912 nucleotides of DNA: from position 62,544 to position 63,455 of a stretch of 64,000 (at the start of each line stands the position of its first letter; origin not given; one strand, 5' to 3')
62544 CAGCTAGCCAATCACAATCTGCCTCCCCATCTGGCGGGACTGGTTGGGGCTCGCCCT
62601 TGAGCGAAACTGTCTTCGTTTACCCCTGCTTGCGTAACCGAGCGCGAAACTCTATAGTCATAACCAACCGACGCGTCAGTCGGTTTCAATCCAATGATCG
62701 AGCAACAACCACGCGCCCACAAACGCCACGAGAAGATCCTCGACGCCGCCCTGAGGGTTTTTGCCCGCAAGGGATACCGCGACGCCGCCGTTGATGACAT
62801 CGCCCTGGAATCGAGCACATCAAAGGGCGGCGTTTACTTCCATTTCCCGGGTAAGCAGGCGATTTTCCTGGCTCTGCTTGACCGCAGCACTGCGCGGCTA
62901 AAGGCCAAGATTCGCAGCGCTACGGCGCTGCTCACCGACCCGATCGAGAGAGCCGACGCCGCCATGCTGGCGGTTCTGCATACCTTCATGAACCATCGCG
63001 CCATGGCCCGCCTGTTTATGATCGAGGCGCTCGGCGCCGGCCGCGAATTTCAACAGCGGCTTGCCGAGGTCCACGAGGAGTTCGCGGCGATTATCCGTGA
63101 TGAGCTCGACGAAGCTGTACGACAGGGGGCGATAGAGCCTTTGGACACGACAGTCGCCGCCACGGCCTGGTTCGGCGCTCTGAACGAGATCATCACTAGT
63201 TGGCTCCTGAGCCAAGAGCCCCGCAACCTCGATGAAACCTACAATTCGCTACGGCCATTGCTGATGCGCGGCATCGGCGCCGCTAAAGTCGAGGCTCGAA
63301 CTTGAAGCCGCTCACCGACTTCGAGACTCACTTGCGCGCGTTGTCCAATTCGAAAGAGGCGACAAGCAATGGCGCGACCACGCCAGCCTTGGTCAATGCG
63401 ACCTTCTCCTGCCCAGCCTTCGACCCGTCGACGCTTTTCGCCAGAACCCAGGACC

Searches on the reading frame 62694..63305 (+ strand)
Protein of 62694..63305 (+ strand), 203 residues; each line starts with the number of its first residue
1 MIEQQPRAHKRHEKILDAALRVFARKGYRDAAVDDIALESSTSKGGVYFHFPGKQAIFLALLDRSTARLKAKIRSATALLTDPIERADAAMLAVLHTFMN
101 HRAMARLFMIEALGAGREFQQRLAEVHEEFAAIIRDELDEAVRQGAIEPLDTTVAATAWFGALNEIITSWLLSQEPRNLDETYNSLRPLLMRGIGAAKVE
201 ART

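Call 12: search_protein_families(library=pfam, proteins=[window:62694-63305:+], max_evalue=0.01)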
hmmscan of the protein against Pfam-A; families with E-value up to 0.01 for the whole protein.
window:62694-63305:+ (203 aa): 6 families
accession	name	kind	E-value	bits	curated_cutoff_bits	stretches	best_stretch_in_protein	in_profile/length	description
PF00440.29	TetR_N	-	2.7e-15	56.3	24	1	15-61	1-47/47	Bacterial regulatory proteins, tetR family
PF17932.6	TetR_C_24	-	1.4e-09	38.6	26.4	1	82-167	3-88/114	Tetracyclin repressor-like, C-terminal domain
PF08359.16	TetR_C_4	-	5.3e-07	30.3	21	1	71-192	10-132/133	YsiA-like protein, C-terminal region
PF21351.2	TetR_C_41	-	2.7e-05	24.9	27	1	125-190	39-105/108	Tetracyclin repressor-like, C-terminal domain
PF16925.10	TetR_C_13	-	0.00056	20.7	27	1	116-184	38-107/109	Tetracyclin repressor-like, C-terminal domain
PF17938.6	TetR_C_29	-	0.0042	17.7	26.2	1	89-149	7-69/119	Tetracyclin repressor-like, C-terminal domain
